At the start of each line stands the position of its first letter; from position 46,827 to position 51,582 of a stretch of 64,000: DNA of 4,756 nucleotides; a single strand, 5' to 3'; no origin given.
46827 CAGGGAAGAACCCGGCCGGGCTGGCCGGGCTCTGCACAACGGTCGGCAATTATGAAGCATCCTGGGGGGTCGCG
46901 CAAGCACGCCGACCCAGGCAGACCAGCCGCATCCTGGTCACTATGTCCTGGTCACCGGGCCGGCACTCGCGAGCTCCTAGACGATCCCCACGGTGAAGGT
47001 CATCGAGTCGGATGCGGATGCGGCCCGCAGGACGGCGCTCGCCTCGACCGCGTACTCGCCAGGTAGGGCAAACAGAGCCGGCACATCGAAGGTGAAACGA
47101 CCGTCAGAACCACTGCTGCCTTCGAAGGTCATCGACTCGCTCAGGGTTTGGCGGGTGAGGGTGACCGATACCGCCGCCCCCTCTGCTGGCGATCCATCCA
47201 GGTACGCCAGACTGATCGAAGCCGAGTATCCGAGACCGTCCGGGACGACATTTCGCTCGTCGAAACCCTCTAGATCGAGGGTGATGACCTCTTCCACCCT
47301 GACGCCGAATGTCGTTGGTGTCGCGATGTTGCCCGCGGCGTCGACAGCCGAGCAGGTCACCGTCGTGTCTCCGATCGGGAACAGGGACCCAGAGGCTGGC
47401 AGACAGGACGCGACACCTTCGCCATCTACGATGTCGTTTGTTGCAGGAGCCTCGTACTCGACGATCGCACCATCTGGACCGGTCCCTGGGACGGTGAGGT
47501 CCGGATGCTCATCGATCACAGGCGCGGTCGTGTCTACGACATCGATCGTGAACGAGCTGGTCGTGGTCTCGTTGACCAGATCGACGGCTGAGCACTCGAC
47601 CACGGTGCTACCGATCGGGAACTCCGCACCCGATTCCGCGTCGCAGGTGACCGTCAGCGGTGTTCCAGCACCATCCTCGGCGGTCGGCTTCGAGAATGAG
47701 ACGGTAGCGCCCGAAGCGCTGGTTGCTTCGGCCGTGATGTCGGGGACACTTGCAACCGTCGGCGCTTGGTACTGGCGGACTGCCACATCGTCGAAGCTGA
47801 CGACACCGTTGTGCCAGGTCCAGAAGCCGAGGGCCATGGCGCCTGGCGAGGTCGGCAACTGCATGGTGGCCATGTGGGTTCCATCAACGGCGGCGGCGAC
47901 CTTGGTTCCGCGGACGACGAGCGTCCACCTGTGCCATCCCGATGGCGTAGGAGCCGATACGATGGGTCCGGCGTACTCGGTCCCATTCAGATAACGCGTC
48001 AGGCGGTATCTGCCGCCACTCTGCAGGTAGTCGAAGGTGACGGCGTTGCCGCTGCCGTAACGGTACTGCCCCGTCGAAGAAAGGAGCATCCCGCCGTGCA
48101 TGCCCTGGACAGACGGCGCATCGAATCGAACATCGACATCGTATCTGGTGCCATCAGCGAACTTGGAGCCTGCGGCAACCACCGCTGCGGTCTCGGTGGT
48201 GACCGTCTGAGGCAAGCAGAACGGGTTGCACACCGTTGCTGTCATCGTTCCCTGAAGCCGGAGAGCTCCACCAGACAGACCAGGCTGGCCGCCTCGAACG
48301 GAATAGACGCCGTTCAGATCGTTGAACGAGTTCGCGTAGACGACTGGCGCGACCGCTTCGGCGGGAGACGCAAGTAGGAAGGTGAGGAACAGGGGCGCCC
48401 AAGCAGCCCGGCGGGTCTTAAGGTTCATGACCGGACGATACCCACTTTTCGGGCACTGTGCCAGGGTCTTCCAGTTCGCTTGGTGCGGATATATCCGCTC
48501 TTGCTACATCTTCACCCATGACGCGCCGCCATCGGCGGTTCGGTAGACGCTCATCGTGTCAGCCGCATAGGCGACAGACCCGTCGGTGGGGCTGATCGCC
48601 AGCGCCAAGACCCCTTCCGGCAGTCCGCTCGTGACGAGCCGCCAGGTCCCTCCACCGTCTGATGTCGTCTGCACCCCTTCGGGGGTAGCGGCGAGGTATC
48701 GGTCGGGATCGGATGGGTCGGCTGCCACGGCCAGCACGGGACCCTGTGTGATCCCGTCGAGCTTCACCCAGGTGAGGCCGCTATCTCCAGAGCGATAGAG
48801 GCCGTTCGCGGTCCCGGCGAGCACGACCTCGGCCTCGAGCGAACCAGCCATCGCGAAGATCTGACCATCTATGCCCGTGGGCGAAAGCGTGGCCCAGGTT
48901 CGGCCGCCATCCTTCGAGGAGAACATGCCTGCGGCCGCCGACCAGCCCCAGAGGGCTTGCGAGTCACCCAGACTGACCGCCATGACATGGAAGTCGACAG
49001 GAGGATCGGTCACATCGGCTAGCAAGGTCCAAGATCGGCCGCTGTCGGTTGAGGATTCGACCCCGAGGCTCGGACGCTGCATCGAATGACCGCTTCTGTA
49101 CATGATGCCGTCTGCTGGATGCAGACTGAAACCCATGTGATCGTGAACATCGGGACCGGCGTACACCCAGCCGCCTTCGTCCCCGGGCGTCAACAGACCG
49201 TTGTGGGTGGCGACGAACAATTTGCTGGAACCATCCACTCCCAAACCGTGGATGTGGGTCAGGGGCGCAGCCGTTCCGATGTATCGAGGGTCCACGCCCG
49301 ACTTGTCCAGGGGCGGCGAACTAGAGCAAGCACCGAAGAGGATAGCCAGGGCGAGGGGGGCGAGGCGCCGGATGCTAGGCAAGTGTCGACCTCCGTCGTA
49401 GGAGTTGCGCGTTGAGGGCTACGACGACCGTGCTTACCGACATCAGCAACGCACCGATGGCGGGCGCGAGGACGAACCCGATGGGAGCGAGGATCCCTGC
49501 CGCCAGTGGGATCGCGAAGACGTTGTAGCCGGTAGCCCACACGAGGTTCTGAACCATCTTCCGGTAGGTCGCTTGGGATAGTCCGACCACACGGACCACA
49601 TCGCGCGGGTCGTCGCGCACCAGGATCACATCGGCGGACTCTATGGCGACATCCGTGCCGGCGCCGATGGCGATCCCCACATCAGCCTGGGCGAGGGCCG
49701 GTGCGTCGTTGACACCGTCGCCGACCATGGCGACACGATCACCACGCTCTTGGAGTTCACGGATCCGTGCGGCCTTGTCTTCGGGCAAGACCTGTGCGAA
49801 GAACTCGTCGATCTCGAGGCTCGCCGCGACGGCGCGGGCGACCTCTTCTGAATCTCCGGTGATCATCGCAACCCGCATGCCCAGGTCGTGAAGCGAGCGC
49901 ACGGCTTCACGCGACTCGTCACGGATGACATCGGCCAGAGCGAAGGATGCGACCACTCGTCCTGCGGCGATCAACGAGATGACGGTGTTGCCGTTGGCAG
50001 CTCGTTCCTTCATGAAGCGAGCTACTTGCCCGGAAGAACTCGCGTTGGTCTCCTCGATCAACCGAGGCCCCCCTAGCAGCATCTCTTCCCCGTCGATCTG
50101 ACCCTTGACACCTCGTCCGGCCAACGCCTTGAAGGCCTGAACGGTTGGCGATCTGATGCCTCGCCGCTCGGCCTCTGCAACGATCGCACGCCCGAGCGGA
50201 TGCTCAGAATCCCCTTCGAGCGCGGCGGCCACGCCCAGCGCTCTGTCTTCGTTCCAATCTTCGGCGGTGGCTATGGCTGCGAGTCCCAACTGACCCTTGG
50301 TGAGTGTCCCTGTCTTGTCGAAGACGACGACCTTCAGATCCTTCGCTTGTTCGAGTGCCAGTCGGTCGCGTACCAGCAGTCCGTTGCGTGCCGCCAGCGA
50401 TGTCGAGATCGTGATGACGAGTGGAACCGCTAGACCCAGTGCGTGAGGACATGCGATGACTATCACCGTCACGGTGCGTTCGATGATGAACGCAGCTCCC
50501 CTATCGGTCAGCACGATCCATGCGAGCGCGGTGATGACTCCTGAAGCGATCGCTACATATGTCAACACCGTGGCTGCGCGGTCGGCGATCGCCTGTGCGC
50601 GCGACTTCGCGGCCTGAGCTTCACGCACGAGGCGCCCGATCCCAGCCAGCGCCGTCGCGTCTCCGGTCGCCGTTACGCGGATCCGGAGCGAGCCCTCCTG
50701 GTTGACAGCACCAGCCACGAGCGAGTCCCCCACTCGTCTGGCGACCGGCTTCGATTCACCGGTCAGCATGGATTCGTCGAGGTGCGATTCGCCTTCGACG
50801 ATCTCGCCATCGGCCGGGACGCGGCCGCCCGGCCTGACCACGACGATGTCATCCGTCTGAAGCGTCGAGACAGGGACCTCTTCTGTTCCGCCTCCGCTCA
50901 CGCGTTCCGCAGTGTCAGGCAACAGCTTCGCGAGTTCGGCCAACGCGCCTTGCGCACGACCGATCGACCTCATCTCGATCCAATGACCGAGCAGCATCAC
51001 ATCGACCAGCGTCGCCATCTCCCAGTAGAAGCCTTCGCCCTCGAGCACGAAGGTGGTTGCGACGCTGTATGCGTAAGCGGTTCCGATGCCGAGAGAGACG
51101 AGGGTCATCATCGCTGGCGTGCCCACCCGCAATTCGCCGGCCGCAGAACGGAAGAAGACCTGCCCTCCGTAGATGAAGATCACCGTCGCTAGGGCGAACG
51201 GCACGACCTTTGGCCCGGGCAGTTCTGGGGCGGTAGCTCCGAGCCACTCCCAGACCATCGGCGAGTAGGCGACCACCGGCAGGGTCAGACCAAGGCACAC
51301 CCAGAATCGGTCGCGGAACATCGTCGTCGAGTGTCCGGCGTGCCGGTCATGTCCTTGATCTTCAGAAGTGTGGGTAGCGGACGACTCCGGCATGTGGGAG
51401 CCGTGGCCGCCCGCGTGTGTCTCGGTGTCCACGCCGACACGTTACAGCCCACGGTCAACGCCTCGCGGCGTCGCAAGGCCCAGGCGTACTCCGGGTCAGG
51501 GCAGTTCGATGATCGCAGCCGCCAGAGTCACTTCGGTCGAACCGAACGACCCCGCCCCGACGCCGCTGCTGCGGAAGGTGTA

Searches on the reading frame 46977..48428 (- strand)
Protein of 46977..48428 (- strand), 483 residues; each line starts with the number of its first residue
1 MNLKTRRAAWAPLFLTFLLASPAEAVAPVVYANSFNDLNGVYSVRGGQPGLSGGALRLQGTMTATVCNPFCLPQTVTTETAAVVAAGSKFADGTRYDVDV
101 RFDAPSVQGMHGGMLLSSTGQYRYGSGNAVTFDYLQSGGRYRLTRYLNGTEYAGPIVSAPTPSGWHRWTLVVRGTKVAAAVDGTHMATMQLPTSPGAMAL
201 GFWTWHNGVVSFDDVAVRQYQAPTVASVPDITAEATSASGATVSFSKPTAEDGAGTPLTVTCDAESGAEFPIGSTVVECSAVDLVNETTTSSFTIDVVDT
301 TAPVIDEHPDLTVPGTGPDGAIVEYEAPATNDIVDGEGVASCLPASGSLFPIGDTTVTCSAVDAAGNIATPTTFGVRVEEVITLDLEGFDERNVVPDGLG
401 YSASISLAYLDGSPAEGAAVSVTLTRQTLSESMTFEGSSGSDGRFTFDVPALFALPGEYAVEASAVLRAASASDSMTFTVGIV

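Call 62: search_protein_families(library=pfam, proteins=[window:46977-48428:-], max_evalue=0.00001)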
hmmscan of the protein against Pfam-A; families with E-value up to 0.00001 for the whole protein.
window:46977-48428:- (483 aa): 1 family
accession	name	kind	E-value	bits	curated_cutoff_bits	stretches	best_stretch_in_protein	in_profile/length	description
PF02494.22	HYR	-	2.3e-16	60.3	21.7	2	298-378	1-81/81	HYR domain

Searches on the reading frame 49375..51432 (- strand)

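Call 62: search_protein_families(library=pfam, proteins=[window:49375-51432:-], max_evalue=0.00001)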
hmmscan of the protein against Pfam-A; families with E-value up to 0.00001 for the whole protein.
window:49375-51432:- (685 aa): 3 families
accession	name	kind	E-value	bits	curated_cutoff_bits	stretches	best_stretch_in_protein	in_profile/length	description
PF00122.25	E1-E2_ATPase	-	6.8e-49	166.3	28.1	1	169-350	1-181/181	E1-E2 ATPase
PF00702.32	Hydrolase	-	7.1e-34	118.3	26.4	1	367-584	2-191/191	haloacid dehalogenase-like hydrolase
PF08282.18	Hydrolase_3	-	3.8e-06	27.3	20.9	0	560-605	199-244/255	haloacid dehalogenase-like hydrolase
